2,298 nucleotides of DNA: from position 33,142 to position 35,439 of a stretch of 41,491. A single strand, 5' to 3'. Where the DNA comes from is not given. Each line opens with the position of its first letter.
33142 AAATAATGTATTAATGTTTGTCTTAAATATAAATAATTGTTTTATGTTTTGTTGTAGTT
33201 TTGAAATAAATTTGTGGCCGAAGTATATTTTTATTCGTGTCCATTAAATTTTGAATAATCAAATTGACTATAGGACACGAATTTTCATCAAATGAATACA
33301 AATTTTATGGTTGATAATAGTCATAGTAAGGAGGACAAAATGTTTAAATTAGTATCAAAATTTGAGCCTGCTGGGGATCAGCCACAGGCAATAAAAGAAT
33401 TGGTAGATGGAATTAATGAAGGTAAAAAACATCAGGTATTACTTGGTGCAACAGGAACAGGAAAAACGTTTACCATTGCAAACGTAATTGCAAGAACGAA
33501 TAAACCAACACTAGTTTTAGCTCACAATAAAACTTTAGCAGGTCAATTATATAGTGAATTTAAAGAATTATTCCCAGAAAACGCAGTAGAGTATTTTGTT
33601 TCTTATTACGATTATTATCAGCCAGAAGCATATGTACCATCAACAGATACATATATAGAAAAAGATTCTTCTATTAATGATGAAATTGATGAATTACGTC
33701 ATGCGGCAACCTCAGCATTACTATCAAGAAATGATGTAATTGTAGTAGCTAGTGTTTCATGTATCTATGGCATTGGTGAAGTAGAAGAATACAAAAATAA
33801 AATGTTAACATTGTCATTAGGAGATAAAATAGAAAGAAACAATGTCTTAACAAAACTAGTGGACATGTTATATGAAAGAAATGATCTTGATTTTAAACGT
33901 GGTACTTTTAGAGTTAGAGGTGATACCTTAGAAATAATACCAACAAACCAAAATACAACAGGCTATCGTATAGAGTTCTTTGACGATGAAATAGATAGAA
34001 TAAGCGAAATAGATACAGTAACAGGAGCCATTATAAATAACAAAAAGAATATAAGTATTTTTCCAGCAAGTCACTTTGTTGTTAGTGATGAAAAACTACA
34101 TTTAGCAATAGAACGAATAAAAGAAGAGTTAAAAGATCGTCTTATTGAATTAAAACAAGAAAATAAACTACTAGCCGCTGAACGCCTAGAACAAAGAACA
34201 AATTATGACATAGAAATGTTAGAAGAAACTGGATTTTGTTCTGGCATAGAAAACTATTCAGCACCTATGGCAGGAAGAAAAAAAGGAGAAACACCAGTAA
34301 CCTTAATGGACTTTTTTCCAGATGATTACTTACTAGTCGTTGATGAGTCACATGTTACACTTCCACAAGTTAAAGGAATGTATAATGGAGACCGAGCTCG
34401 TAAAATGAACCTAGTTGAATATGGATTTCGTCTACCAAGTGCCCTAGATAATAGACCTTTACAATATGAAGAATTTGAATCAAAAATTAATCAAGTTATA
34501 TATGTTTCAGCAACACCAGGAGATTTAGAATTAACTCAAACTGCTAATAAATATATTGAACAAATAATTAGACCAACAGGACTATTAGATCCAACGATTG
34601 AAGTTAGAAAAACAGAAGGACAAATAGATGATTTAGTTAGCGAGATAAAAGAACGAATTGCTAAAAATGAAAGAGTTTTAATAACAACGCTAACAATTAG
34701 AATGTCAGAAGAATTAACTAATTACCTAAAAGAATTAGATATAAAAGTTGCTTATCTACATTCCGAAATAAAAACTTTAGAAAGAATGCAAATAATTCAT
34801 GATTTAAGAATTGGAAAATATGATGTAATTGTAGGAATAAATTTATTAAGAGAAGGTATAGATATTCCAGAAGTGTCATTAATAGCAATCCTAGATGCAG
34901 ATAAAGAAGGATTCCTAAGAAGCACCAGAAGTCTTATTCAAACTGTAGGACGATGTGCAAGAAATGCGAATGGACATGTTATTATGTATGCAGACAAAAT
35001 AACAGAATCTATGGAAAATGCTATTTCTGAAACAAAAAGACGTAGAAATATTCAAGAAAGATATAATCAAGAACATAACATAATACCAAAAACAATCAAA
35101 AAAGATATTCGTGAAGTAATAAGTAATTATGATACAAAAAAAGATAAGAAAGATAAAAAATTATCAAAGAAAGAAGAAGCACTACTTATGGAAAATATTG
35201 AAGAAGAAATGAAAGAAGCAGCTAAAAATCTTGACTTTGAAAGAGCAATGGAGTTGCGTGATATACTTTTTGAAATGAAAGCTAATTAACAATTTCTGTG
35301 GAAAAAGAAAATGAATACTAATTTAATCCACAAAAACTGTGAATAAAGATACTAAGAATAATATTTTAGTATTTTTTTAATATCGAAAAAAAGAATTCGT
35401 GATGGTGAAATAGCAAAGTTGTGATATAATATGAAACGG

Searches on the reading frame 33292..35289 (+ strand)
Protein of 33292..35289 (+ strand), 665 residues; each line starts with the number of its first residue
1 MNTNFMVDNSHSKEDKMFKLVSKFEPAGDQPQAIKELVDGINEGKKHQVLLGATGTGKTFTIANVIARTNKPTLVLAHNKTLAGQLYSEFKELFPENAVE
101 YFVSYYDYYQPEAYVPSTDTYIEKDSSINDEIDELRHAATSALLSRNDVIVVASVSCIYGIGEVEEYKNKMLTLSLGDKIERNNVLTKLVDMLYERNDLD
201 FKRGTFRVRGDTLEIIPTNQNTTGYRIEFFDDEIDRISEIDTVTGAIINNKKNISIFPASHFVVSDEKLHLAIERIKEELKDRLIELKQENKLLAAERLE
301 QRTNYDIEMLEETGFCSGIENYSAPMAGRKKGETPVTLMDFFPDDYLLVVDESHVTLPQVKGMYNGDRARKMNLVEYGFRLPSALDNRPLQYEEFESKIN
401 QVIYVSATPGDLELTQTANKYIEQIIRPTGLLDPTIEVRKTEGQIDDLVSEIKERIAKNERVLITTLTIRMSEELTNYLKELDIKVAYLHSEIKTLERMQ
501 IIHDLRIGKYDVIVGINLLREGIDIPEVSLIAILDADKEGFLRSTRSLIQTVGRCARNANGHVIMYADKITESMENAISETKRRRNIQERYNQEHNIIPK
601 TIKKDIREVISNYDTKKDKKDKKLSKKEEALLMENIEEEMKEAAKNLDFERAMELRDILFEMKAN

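Call 72: list_cluster_members(proteins=[window:33292-35289:+, window:35431-38262:+, P0007, P0012, P0021, P0129, P0132, P0199, P0193, P0226])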
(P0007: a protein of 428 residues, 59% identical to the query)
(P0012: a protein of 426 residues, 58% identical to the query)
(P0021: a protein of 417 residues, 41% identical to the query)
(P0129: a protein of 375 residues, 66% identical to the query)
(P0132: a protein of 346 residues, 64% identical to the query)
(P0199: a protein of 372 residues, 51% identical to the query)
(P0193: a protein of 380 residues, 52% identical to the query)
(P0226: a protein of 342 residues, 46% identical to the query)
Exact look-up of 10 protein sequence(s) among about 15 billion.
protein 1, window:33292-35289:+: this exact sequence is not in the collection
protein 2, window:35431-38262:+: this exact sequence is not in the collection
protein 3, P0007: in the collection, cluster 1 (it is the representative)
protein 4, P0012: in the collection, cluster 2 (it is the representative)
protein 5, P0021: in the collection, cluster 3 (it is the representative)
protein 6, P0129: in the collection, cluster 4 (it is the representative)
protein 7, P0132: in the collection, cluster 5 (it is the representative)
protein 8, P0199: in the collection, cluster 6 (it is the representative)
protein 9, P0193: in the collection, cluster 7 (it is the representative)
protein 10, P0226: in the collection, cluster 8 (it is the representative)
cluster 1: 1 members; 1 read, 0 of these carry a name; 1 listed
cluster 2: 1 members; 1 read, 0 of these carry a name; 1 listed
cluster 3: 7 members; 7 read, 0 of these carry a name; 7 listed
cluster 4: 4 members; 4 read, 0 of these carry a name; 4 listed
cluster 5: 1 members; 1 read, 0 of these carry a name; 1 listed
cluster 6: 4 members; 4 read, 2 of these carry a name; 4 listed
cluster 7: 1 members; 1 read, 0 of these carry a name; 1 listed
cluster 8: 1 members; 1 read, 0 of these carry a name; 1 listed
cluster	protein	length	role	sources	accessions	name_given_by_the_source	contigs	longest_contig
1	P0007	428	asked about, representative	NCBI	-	-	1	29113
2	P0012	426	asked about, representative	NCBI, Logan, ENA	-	-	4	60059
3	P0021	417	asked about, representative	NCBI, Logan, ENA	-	-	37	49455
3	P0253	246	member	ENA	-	-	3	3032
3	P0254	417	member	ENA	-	-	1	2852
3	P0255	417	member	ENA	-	-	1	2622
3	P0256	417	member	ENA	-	-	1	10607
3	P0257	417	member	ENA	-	-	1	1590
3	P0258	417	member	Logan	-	-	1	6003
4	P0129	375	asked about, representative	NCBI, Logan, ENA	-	-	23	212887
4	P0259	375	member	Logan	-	-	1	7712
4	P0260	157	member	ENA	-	-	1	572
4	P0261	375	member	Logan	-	-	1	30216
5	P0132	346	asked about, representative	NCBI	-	-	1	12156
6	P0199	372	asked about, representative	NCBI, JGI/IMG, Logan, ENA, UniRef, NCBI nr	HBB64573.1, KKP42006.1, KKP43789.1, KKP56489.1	hypothetical protein A3K02_02445 [candidate division WS6 bacterium RIFOXYD1_FULL_33_8] | Ribosomal RNA methyltransferase FtsJ domain-containing protein n=1 Tax=candidate division ... | MAG: hypothetical protein UR32_C0013G0005 [candidate division WS6 bacterium ...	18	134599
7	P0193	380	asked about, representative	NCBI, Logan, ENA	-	-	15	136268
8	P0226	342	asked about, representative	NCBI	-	-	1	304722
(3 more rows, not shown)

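Call 75: search_protein_families(library=ncbifam, proteins=[window:33292-35289:+], max_evalue=0.00001)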
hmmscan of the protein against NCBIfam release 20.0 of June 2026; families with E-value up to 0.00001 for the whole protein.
window:33292-35289:+ (665 aa): 26 families (the best 25 are shown)
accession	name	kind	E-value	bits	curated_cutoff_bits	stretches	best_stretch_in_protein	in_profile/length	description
NF003673.1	PRK05298.1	equivalog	0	1074.6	743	1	18-664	2-652/653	excinuclease ABC subunit UvrB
TIGR00631.1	uvrb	equivalog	0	1058.6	750.1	1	18-663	2-658/658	excinuclease ABC subunit UvrB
TIGR00580.2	mfd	equivalog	8.9e-22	77.3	800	2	189-293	1-103/907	transcription-repair coupling factor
NF007966.0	PRK10689.1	equivalog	2.7e-17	61.8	1329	1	49-289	17-239/1148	transcription-repair coupling factor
NF053632.1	heli_RadD_YejH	equivalog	4.4e-13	48.4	720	1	443-583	234-371/573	DNA repair helicase RadD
TIGR00643.1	recG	equivalog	2.5e-12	46.3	659.4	1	402-564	389-559/629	ATP-dependent DNA helicase RecG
TIGR00595.1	priA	equivalog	5.7e-10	38.4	230.35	1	468-636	274-447/509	replication restart helicase PriA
NF053636.1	DDHlcsCsdAPsy1082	equivalog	9.1e-10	37.7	890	1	460-561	244-340/512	DEAD/DEAH box helicase CsdA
NF008165.0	PRK10917.1-3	equivalog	1.3e-09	37.1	711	1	469-574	496-597/692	ATP-dependent DNA helicase RecG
TIGR04095.1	dnd_restrict_1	equivalog_domain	2.5e-09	36.7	600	1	480-564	310-389/451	DNA phosphorothioation system restriction enzyme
NF010337.0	PRK13766.1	equivalog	6.2e-09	34.5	610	1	449-645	354-554/781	Hef nuclease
NF004070.0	PRK05580.2-2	equivalog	1.5e-08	33.3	921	0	470-588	496-622/729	primosomal protein N'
NF004066.1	PRK05580.1-3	equivalog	1.9e-08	33.1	813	0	499-565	580-654/788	primosomal protein N'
NF008164.0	PRK10917.1-2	equivalog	8.5e-08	30.9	785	0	474-576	509-610/704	ATP-dependent DNA helicase RecG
NF008394.0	PRK11192.1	equivalog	9.3e-08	31.3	507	1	460-637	248-426/441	ATP-dependent RNA helicase SrmB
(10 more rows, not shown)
